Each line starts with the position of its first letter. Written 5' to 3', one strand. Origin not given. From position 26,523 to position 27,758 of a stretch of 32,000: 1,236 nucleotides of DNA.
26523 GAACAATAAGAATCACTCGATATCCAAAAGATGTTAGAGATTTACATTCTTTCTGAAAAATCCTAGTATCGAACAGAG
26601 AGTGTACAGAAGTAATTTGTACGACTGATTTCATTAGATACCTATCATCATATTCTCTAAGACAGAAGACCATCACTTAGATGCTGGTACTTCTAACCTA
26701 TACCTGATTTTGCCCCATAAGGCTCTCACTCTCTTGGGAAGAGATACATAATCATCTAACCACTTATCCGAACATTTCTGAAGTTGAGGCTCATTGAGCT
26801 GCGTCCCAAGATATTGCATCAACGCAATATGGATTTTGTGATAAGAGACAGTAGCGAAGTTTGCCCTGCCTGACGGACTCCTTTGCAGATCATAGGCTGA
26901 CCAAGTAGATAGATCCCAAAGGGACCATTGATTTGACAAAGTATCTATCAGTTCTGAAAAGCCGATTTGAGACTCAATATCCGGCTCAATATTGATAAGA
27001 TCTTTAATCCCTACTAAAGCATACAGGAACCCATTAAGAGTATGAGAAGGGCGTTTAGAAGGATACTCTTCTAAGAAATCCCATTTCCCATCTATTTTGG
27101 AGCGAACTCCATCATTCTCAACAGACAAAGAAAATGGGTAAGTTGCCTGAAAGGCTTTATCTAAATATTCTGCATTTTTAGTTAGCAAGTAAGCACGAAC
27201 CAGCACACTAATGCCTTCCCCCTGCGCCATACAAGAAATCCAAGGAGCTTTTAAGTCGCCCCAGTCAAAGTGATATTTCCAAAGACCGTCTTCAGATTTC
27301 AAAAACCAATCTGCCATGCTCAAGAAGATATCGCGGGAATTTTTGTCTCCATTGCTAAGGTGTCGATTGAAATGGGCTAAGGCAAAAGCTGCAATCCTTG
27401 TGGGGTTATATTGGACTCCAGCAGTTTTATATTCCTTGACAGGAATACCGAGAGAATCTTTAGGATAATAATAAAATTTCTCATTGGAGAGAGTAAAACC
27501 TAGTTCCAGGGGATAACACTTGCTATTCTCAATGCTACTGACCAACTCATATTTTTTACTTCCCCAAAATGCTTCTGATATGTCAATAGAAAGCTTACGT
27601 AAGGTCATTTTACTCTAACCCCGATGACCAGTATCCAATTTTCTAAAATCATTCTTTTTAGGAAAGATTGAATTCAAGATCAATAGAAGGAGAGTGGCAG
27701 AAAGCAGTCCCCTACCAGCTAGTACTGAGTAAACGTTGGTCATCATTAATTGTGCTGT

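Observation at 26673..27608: Homologue of animal heparan-sulfate D-glucuronyl C5-epimerase inside a cyanobacterial glycan cluster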

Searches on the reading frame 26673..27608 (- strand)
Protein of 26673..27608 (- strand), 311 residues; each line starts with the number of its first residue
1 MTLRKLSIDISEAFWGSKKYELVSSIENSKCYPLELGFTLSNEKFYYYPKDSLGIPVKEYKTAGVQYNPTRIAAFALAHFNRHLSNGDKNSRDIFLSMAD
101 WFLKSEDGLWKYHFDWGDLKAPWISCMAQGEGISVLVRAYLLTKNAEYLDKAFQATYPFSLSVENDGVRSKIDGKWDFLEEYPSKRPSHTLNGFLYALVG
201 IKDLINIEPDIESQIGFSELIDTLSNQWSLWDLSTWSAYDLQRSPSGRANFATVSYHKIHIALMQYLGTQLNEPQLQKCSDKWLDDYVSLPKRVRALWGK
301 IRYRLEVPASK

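Call 5: search_protein_families(library=pfam, proteins=[window:26673-27608:-], max_evalue=0.01)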
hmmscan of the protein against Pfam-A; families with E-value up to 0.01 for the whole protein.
window:26673-27608:- (311 aa): 1 family
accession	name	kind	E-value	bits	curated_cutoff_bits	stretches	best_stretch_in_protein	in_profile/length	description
PF06662.19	C5-epim_C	-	8.1e-45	153.1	23.3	1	107-283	4-186/188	D-glucuronyl C5-epimerase C-terminus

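Call 6: search_protein_families(library=ncbifam, proteins=[window:26673-27608:-], max_evalue=0.01)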
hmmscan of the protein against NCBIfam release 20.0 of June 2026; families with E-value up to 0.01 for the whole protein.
window:26673-27608:- (311 aa): 0 families

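Call 9: search_solved_structures(query=window:26673-27608:-, max_evalue=0.01, show_alignments=2)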
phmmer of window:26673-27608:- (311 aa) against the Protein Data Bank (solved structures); distinct sequences matched with E-value up to 0.01: 3.
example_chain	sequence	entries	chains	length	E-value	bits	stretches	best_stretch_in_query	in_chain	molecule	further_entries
4pw2_A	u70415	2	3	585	1.3e-28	103.6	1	94-284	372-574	D-glucuronyl C5 epimerase B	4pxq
6hzz_A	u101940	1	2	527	9.6e-27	97.4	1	95-284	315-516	D-glucuronyl C5-epimerase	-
6i01_A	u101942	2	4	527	3.4e-26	95.6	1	95-284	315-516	D-glucuronyl C5-epimerase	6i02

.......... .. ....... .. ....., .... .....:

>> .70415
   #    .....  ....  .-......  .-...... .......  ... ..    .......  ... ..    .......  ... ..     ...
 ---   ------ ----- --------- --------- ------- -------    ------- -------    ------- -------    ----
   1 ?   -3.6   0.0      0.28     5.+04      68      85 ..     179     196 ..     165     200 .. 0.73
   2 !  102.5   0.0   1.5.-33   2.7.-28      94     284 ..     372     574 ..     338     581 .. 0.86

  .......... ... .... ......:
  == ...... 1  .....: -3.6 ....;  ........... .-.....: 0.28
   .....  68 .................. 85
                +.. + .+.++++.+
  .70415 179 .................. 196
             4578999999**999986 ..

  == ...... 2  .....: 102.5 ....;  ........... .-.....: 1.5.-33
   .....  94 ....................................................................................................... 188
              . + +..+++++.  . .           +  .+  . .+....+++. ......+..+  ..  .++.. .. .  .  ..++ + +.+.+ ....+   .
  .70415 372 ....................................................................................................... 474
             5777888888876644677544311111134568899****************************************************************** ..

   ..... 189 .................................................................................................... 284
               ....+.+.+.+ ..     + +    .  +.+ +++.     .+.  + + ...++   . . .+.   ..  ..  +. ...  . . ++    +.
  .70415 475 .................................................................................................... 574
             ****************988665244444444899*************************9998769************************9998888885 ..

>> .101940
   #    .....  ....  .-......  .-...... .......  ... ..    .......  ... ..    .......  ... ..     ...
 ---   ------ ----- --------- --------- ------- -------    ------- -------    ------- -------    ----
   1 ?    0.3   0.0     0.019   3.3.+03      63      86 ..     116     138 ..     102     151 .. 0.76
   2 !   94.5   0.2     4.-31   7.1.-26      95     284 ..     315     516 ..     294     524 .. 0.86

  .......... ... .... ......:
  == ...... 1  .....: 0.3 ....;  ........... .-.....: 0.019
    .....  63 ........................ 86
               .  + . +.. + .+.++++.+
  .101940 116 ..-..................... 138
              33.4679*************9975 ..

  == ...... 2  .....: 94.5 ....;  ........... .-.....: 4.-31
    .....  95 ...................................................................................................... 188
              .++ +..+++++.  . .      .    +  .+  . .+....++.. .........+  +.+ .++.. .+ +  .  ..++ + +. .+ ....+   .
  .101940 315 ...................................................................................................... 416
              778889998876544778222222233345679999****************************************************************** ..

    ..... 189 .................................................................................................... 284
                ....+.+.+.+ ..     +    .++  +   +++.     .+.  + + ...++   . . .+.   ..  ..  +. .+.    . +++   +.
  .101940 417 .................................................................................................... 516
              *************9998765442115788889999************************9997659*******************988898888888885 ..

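Call 11: find_homologous_proteins(query=window:26673-27608:-, max_evalue=0.00001)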
Query window:26673-27608:- (311 aa): 155 proteins with E <= 0.00001 among 1198 candidates; the best 120 are listed.
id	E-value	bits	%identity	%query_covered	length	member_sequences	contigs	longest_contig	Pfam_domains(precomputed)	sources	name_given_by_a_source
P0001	1.5e-211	719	100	100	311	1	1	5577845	PF06662.20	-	-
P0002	2.9e-179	613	85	100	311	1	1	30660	PF06662.20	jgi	jgi:hypothetical protein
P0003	1.5e-178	611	85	100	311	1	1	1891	PF06662.20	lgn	-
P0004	5.4e-165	566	80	99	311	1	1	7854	PF06662.20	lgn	-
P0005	1.9e-117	410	59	100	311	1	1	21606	PF06662.20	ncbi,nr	ncbi:MAG: D-glucuronyl C5-epimerase [Symploca sp. SIO2E9]|nr:D-glucuronyl C5-epimerase [Symploca sp.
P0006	5.5e-105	369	54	98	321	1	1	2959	PF06662.20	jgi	jgi:hypothetical protein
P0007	2.1e-103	364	53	100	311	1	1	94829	PF06662.20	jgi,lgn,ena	-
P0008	1.5e-102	361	55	99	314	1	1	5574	PF06662.20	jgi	jgi:hypothetical protein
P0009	4.5e-102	360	56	98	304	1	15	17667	PF06662.20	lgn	-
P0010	1.0e-101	359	52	97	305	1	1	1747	PF06662.20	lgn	-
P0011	9.5e-101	355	58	89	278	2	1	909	PF06662.20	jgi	jgi:hypothetical protein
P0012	1.5e-100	355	52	100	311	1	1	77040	PF06662.20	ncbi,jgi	jgi:hypothetical protein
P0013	1.2e-99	352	53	98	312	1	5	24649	PF06662.20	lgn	-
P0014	1.0e-98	349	53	99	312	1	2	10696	PF06662.20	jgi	jgi:heparosan-N-sulfate-glucuronate 5-epimerase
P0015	2.5e-97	344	50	100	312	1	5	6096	PF06662.20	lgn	-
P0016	4.0e-97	343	51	98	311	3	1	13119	PF06662.20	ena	-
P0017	2.7e-96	341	50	100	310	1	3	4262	PF06662.20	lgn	-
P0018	3.6e-96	340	50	100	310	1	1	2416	PF06662.20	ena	-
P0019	1.6e-95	338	50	99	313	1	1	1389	PF06662.20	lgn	-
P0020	2.5e-94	334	49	98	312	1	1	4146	PF06662.20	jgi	jgi:heparosan-N-sulfate-glucuronate 5-epimerase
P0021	5.5e-94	333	49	99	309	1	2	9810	PF06662.20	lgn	-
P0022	7.4e-94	333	49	98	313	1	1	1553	PF06662.20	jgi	jgi:heparosan-N-sulfate-glucuronate 5-epimerase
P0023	1.9e-93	331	47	99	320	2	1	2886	PF06662.20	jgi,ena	-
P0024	6.1e-93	330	50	99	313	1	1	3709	PF06662.20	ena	-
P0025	4.0e-92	327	47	100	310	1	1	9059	PF06662.20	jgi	-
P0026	9.4e-92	326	49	99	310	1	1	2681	PF06662.20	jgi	jgi:hypothetical protein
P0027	9.1e-90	319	48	98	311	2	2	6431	PF06662.20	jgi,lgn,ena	jgi:hypothetical protein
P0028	1.1e-89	319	48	100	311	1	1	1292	PF06662.20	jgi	jgi:heparosan-N-sulfate-glucuronate 5-epimerase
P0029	3.2e-89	318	48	98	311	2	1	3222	PF06662.20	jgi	jgi:heparosan-N-sulfate-glucuronate 5-epimerase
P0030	3.6e-89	317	49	100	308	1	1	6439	PF06662.20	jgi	jgi:heparosan-N-sulfate-glucuronate 5-epimerase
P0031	3.9e-89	317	49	89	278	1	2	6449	PF06662.20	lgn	-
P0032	1.4e-88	315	48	99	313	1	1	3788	PF06662.20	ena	-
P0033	2.7e-88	314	49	99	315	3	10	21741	PF06662.20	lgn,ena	-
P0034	1.2e-87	312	46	100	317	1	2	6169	PF06662.20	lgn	-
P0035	1.4e-87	312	45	99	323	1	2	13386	PF06662.20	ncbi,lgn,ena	-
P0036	2.4e-87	311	47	100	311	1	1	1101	PF06662.20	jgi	jgi:heparosan-N-sulfate-glucuronate 5-epimerase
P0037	5.6e-87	310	46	98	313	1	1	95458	PF06662.20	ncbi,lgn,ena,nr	ncbi:MAG TPA: D-glucuronyl C5-epimerase family protein [Longimicrobiales bacterium]|nr:D-glucuronyl 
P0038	1.9e-86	308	45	99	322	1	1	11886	PF06662.20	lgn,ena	-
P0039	4.9e-86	307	46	99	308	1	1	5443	PF06662.20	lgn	-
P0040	6.4e-86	307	46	100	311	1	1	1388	PF06662.20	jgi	jgi:heparosan-N-sulfate-glucuronate 5-epimerase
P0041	8.2e-86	306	46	95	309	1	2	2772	PF06662.20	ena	-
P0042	1.5e-85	305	51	94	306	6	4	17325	PF06662.20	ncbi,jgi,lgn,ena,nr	ncbi:MAG: hypothetical protein AUJ70_00100 [Candidatus Omnitrophica bacterium CG1_02_40_15]|nr:MAG: 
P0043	1.6e-85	305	46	99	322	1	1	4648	PF06662.20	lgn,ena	-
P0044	1.6e-85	305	47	100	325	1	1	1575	PF06662.20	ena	-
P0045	3.8e-85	304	46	100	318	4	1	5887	PF06662.20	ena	-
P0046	4.0e-85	304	45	99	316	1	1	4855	PF06662.20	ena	-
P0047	2.0e-84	302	46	95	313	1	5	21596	PF06662.20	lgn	-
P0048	3.4e-84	301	49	89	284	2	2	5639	PF06662.20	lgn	-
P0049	3.8e-84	301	45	99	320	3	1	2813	PF06662.20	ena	-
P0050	1.9e-83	299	56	77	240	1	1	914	PF06662.20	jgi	jgi:hypothetical protein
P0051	2.4e-83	298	49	89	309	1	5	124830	PF06662.20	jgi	-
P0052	2.8e-83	298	48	94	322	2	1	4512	PF06662.20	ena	-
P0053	3.4e-82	294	46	99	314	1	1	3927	PF06662.20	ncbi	-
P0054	4.6e-82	294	44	99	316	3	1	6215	PF06662.20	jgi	-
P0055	1.4e-81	292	43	100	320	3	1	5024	PF06662.20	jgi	-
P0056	3.5e-81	291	43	99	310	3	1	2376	PF06662.20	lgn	-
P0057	5.1e-81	291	44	99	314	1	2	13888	PF06662.20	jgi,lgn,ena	-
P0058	1.1e-80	289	44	100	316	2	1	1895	PF06662.20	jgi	-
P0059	2.0e-80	289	44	99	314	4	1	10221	PF06662.20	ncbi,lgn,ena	-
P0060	3.4e-80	288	45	97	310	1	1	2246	PF06662.20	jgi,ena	-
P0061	4.9e-80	287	44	99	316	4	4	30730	PF06662.20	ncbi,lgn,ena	-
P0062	5.5e-80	287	45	99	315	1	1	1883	PF06662.20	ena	-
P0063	4.6e-79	284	44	99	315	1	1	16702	PF06662.20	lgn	-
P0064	4.7e-79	284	51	86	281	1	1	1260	PF06662.20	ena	-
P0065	5.0e-79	284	43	100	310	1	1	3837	PF06662.20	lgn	-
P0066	5.7e-79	284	41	99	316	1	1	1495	PF06662.20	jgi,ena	-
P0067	6.8e-79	284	43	98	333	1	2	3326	PF06662.20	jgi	jgi:heparosan-N-sulfate-glucuronate 5-epimerase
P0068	7.7e-79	283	43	99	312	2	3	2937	PF06662.20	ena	-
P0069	2.1e-78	282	42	100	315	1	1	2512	PF06662.20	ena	-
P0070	2.3e-78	282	44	95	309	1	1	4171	PF06662.20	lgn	-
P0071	8.1e-78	280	43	99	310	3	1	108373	PF06662.20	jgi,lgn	-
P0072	9.0e-78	280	43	99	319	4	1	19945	PF06662.20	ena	-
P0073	1.8e-77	279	42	99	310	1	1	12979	PF06662.20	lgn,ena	-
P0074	6.3e-77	277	43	97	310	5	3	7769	PF06662.20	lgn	-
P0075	7.1e-77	277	44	100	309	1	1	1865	PF06662.20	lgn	-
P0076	7.6e-77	277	44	99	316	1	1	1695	PF06662.20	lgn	-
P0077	8.1e-77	277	43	99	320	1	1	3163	PF06662.20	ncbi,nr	ncbi:MAG: D-glucuronyl C5-epimerase [Gammaproteobacteria bacterium]|nr:D-glucuronyl C5-epimerase [Ga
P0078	1.8e-76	276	43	99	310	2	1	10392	PF06662.20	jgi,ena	-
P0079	2.3e-76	275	45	90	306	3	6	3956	PF06662.20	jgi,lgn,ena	-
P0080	3.2e-76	275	41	100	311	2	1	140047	PF06662.20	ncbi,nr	ncbi:D-glucuronyl C5-epimerase family protein [Halomonas sp. 18H]|nr:D-glucuronyl C5-epimerase famil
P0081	4.4e-76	274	46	88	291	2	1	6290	PF06662.20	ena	-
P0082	5.2e-76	274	42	100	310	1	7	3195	PF06662.20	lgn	-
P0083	5.6e-76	274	45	97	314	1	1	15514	PF06662.20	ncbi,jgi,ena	-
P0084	6.2e-76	274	43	99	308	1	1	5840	PF06662.20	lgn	-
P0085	1.0e-75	273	42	99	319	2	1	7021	PF06662.20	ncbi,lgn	-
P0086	1.5e-75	273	42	97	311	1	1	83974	PF06662.20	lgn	-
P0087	1.2e-74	270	40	100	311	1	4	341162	PF06662.20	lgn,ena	-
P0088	5.6e-74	267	43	99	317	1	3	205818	PF06662.20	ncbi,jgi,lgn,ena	jgi:heparosan-N-sulfate-glucuronate 5-epimerase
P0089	8.1e-74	267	41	99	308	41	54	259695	PF06662.20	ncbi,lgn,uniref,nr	ncbi:D-glucuronyl C5-epimerase [Vibrio cholerae]|uniref:D-glucuronyl C5-epimerase family protein n=1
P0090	9.3e-74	267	43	99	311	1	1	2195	PF06662.20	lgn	-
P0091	1.8e-73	266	46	90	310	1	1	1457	PF06662.20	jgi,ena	-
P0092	2.0e-73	266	40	99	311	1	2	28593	PF06662.20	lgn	-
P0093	2.3e-73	265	40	99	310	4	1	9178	PF06662.20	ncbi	-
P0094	1.3e-72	263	41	100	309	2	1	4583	PF06662.20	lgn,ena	-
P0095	1.7e-72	263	40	97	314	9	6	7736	PF06662.20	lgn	-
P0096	1.8e-72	263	42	99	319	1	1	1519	PF06662.20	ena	-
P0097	2.2e-72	262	41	100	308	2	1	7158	PF06662.20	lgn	-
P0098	8.1e-72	260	40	99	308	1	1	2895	PF06662.20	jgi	jgi:heparosan-N-sulfate-glucuronate 5-epimerase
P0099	9.9e-72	260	42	99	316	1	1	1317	PF06662.20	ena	-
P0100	1.0e-71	260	42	97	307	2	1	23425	PF06662.20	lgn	-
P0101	1.9e-71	259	42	99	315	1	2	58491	PF06662.20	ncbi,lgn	-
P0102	2.3e-71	259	42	98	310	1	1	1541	PF06662.20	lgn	-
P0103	2.6e-71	259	43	99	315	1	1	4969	PF06662.20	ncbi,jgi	jgi:heparosan-N-sulfate-glucuronate 5-epimerase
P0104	4.4e-71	258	43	99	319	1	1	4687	PF06662.20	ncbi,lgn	-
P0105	4.8e-71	258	41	99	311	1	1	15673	PF06662.20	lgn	-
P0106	7.9e-71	257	43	97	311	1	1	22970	PF06662.20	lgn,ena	-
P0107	1.3e-70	256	41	99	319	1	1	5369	PF06662.20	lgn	-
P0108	2.8e-70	255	41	100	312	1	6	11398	PF06662.20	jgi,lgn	jgi:hypothetical protein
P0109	4.8e-70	254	44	88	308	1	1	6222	PF06662.20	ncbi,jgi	jgi:heparosan-N-sulfate-glucuronate 5-epimerase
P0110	7.0e-70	254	39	99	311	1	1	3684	PF06662.20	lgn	-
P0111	1.2e-69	253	42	96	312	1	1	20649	PF06662.20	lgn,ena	-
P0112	1.7e-69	253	44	88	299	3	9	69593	PF06662.20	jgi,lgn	jgi:hypothetical protein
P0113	3.4e-69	252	44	90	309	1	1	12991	PF06662.20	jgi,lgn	-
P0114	4.9e-69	251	42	97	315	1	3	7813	PF06662.20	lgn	-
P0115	6.2e-69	251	42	99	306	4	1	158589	PF06662.20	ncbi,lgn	ncbi:D-glucuronyl C5-epimerase family protein [Vibrio cholerae]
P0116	7.9e-69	251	41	99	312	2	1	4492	PF06662.20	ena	-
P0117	1.1e-68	250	41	100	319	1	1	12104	PF06662.20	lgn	-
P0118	1.6e-68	249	43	97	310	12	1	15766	PF06662.20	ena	-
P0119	3.5e-68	248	39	99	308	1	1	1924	PF06662.20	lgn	-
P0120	9.7e-68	247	41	99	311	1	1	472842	PF06662.20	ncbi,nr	ncbi:MAG: D-glucuronyl C5-epimerase family protein [Sporomusaceae bacterium]|nr:D-glucuronyl C5-epim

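Call 13: find_encoding_contigs(protein=window:26673-27608:-, flank=10000, max_places=3)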
Protein window:26673-27608:- (311 aa): no gene with exactly this product is on record in the collection.

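Call 18: find_related_loci(query=A1, collection=genome_contigs, flank=10000)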
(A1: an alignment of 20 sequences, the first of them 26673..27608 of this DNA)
Query A1 (311 aa) in genome_contigs; peptide patterns used: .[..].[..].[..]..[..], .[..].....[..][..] (x = any residue, [..] = any of these).
244 stretches matched a pattern; 156 encode a relative of the query (tblastn E <= 1e-3); the best 80 are kept; 80 distinct loci.
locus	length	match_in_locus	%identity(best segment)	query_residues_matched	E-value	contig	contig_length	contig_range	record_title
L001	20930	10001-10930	52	1-310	1e-106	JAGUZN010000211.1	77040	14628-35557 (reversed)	MAG: Armatimonadota bacterium isolate DeMMO6_22 c_000000017577, whole genome shotgun sequence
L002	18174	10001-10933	59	1-311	4e-122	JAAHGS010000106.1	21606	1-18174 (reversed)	MAG: Symploca sp. SIO2E9 2E9_NODE_106, whole genome shotgun sequence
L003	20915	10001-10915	46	3-307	3e-93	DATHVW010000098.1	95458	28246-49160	MAG TPA_asm: Longimicrobiales bacterium isolate SMAG_U16143 k141_1715851, whole genome shotgun sequence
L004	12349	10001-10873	51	14-305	1e-88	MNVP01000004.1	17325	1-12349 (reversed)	MAG: Candidatus Omnitrophica bacterium CG1_02_40_15 cg1_0.2_scaffold_2934_c, whole genome shotgun sequence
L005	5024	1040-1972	43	1-311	5e-87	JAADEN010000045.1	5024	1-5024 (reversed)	MAG: Chloroflexota bacterium isolate L_MetaBat.219 contig-127_22815, whole genome shotgun sequence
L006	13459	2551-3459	42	5-309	2e-83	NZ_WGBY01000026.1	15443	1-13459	MAG: Oceanithermus sp. isolate S144_44 k151_159425, whole genome shotgun sequence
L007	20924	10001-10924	42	3-311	5e-83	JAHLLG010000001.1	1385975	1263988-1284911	MAG: Bacteroidetes bacterium isolate MAG82 NODE_2_length_1385975_cov_409.132052, whole genome shotgun sequence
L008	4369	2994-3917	43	4-311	2e-82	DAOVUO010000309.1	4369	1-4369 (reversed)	MAG TPA_asm: Bacteroidales bacterium isolate CSMAG_1681 CSMAG_1681_k141_5503361_length_4369_cov_21.7912, whole genome sh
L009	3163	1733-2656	43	5-311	5e-81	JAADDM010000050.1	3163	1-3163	MAG: Gammaproteobacteria bacterium isolate L_MaxBin.137 contig-127_42566, whole genome shotgun sequence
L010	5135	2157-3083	42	3-311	6e-80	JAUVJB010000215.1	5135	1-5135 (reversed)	MAG: Bacteroidota bacterium isolate CSMAG_443 CSMAG_443_k127_5863029_length_5135_cov_82.4089, whole genome shotgun seque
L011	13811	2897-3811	45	2-304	7e-80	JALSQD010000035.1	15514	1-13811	MAG: Thermaceae bacterium isolate 356-284_metabat2_scaf2bin.115 356-284_scaffold_246_c2, whole genome shotgun sequence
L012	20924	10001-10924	43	4-311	2e-78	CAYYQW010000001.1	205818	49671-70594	MAG TPA_asm: uncultured Bacteroidaceae bacterium isolate binchicken_co8_20 genome assembly, contig: NODE_10_length_20581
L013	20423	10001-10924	41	3-311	5e-78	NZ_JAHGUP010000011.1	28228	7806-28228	Vibrio anguillarum strain DSM 21597 DSM21597_trimmed_(paired)_contig_11, whole genome shotgun sequence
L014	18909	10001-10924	41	3-311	5e-78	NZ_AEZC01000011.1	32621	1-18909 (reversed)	Vibrio ordalii ATCC 33509 contig00011, whole genome shotgun sequence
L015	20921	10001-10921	41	4-311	1e-76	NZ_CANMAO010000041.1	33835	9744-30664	Uncultured Endozoicomonas sp. isolate 4-162.fasta NODE_41, whole genome shotgun sequence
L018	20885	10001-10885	42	9-304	1e-72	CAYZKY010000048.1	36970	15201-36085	MAG TPA_asm: uncultured Verrucomicrobiota bacterium isolate SRP302895_co1_388 genome assembly, contig: NODE_1999_length_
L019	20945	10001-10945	40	2-311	6e-71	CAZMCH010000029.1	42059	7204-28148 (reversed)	MAG TPA_asm: uncultured bacterium isolate binchicken_co274_484 genome assembly, contig: NODE_2382_length_42059_cov_5.415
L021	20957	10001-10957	40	1-311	1e-68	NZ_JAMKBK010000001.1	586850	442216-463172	Psychrobacillus psychrodurans strain DSM 11713 NODE_1_length_586850_cov_61.841625, whole genome shotgun sequence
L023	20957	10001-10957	38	1-311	3e-70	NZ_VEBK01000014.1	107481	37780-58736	Bacillus sp. FJAT-22090 strain DE0292 NODE_14_length_107481_cov_61.565697, whole genome shotgun sequence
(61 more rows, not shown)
